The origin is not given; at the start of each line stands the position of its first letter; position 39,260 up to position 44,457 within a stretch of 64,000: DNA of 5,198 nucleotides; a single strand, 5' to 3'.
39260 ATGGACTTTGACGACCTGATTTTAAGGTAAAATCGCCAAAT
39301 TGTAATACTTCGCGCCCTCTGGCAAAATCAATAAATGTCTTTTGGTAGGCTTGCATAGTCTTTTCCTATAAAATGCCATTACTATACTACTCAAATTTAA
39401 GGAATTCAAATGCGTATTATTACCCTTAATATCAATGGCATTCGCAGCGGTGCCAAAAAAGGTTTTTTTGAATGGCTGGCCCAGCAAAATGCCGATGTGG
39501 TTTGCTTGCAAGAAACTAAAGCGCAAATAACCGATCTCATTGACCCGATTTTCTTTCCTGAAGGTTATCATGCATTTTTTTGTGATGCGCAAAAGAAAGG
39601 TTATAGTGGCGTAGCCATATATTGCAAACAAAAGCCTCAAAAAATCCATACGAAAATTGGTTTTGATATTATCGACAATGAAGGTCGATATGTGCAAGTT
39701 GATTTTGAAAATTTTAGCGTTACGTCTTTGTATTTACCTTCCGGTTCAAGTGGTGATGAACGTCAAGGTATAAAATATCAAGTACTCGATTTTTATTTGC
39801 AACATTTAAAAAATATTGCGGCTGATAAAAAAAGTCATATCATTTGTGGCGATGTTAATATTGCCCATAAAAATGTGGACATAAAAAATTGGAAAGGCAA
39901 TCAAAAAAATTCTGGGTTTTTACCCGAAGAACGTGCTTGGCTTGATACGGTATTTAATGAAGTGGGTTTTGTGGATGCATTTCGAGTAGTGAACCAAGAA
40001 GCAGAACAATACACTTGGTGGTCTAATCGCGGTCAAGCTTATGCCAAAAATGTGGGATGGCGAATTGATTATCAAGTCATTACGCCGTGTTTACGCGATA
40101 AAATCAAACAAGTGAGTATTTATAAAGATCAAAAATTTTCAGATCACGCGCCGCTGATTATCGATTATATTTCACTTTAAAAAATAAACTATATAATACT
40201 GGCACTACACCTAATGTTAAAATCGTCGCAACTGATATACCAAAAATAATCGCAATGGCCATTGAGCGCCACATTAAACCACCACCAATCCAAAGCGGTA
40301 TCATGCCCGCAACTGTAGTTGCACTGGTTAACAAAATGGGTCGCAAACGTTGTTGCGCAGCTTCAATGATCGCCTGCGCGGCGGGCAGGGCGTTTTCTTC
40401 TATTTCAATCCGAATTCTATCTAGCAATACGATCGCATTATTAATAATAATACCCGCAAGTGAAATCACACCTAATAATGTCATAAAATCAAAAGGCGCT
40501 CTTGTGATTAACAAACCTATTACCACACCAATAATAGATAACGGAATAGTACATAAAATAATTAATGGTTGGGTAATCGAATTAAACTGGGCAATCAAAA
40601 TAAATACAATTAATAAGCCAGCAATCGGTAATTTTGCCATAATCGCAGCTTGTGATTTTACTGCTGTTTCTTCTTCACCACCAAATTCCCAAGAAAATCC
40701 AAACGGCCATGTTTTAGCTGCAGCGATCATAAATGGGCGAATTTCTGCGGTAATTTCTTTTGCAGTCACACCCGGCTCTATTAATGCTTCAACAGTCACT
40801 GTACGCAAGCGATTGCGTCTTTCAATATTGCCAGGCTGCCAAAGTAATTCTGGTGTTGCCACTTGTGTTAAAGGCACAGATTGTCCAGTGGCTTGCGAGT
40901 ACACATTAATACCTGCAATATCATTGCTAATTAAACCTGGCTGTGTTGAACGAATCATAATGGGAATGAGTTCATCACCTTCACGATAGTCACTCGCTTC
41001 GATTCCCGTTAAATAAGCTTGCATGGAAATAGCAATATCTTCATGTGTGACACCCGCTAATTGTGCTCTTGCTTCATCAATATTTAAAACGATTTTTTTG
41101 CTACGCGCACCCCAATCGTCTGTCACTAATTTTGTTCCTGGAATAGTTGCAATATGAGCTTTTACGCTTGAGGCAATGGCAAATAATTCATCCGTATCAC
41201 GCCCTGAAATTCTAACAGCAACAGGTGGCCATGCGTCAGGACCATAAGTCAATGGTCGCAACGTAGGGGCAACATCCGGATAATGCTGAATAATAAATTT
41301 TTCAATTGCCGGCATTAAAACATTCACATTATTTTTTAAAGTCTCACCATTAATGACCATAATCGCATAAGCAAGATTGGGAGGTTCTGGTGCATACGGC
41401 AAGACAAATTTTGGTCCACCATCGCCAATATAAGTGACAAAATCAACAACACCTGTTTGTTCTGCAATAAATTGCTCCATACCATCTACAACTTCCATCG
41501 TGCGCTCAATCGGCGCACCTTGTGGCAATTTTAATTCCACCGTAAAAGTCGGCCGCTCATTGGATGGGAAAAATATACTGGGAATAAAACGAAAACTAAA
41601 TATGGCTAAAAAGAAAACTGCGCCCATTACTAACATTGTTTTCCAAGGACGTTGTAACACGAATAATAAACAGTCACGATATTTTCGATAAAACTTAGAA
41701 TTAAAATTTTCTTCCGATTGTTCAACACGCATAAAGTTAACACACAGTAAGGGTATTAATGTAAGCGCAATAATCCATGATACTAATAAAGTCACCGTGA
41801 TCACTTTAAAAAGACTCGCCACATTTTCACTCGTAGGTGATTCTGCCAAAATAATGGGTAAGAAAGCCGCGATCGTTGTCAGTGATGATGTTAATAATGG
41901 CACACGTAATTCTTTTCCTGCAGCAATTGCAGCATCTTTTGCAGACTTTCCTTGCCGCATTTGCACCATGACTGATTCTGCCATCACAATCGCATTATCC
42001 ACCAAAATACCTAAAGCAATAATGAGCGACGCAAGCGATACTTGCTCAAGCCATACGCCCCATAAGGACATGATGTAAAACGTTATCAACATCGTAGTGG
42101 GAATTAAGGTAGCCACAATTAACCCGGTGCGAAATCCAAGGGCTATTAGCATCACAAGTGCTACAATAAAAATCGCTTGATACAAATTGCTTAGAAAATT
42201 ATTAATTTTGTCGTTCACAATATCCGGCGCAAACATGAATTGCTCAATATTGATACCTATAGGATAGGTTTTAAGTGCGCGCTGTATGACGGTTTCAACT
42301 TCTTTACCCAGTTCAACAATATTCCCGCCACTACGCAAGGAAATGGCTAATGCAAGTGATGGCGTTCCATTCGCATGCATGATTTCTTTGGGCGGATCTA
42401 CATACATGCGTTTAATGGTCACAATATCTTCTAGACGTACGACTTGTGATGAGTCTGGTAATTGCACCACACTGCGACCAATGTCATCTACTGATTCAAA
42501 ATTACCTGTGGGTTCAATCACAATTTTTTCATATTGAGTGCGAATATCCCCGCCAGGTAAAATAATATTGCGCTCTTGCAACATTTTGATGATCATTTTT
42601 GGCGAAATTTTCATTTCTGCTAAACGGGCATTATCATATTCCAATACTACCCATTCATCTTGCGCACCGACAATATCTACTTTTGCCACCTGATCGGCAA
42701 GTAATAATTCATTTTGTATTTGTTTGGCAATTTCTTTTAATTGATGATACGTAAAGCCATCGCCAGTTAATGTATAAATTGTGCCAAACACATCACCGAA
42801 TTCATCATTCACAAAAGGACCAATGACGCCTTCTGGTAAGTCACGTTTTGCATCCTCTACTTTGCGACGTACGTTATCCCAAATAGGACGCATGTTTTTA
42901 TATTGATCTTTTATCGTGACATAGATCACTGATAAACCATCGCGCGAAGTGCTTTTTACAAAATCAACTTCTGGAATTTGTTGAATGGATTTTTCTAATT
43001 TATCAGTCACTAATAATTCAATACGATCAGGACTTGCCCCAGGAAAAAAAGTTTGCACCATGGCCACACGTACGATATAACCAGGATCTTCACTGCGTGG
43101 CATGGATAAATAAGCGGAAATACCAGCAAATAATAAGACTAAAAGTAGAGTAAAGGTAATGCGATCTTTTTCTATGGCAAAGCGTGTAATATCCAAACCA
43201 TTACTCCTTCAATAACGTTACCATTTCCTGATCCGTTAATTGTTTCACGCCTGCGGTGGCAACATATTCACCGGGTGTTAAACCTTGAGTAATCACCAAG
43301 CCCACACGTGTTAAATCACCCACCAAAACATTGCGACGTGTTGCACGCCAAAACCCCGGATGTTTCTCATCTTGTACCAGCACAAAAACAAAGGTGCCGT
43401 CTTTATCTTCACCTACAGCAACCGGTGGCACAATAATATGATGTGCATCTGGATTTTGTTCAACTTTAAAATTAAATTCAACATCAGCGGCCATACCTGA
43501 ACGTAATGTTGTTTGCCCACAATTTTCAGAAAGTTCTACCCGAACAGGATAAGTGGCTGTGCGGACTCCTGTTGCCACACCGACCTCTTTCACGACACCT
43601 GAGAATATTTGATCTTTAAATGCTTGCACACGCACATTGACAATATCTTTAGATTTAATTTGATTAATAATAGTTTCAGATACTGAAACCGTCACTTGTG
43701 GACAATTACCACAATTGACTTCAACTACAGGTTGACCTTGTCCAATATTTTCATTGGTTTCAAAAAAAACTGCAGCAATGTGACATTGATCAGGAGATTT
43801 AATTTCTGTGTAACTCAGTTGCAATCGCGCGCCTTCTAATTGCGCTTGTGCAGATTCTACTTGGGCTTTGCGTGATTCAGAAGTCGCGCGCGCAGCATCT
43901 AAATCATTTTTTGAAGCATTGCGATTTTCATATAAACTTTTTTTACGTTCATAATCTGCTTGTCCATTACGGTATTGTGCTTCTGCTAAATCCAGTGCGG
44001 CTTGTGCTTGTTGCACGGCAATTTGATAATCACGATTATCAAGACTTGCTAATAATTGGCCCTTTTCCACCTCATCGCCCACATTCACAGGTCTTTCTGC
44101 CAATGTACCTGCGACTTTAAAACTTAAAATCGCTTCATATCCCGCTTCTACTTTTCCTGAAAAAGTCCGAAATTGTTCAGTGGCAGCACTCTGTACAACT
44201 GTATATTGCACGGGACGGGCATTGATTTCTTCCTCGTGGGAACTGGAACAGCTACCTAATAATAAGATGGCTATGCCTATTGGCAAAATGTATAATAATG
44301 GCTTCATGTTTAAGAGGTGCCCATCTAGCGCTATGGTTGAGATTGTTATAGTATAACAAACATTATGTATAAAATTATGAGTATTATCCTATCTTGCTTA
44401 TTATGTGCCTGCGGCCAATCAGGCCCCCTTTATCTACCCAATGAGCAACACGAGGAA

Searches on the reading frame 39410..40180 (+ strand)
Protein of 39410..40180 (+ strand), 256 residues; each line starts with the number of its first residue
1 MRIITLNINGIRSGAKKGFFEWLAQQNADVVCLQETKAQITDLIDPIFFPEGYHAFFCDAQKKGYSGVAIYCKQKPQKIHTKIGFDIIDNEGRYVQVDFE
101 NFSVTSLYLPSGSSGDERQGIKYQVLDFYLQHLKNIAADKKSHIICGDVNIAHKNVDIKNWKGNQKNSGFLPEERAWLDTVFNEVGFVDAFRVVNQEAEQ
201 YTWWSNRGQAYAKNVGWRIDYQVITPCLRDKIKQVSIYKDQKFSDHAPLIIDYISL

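Call 42: search_protein_families(library=pfam, proteins=[window:39410-40180:+], max_evalue=0.0001)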
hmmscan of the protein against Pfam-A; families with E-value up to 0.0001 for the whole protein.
window:39410-40180:+ (256 aa): 1 family
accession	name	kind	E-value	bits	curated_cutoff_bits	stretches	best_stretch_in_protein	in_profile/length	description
PF03372.29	Exo_endo_phos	-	1.8e-28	100.2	24.5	1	4-246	1-225/225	Endonuclease/Exonuclease/phosphatase family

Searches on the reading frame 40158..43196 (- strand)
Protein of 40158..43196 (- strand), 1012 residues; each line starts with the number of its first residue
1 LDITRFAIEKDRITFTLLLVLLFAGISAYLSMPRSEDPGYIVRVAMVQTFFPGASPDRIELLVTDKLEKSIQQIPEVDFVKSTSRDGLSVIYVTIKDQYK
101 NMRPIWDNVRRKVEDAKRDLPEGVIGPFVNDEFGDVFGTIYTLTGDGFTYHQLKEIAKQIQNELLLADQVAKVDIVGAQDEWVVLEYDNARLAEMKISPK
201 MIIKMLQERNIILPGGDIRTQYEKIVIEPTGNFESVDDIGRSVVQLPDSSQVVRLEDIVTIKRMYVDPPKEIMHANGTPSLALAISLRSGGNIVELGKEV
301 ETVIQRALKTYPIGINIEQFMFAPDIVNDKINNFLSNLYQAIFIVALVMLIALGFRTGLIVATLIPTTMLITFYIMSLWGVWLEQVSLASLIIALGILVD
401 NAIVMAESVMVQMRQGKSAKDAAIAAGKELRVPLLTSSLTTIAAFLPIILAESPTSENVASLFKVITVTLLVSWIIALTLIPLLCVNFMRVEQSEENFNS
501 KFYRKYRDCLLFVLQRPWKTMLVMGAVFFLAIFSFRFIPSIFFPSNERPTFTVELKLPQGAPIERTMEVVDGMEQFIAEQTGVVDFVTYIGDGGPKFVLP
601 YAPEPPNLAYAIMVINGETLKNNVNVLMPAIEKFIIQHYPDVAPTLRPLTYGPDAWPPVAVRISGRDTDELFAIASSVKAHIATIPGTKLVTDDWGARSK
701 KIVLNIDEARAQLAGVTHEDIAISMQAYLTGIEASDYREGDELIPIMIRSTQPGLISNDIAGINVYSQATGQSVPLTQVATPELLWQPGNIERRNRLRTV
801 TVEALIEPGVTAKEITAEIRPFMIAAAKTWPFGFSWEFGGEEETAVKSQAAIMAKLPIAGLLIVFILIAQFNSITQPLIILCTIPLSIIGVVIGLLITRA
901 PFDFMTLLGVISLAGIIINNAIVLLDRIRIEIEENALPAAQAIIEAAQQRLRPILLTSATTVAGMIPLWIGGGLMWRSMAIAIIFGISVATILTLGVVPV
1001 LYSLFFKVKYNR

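Call 42: search_protein_families(library=pfam, proteins=[window:40158-43196:-], max_evalue=0.0001)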
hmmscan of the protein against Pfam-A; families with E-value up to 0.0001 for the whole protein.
window:40158-43196:- (1012 aa): 3 families
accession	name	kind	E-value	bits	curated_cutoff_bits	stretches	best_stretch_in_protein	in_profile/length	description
PF00873.25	ACR_tran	-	9.5e-156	520.6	28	1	3-1005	1-1020/1021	AcrB/AcrD/AcrF family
PF02355.23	SecD_SecF_C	-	9.3e-09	35.4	20.5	1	853-994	34-175/189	Protein export membrane protein SecD/SecF, C-terminal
PF03176.21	MMPL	-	2.4e-06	27.2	20.5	0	857-1004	150-301/333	MMPL family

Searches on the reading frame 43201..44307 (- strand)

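Call 42: search_protein_families(library=pfam, proteins=[window:43201-44307:-], max_evalue=0.0001)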
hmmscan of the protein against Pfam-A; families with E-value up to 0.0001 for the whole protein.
window:43201-44307:- (368 aa): 3 families
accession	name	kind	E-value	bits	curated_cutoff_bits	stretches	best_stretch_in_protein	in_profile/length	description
PF16576.10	HlyD_D23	-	6.9e-12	45.5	30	1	60-274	21-214/214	Barrel-sandwich domain of CusB or HlyD membrane-fusion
PF13437.12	HlyD_3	-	3.4e-09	37.8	22.2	1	169-270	2-105/106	HlyD family secretion protein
PF13533.13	Biotin_lipoyl_2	-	6e-05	23.2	29.8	0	61-90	3-32/32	Biotin-lipoyl like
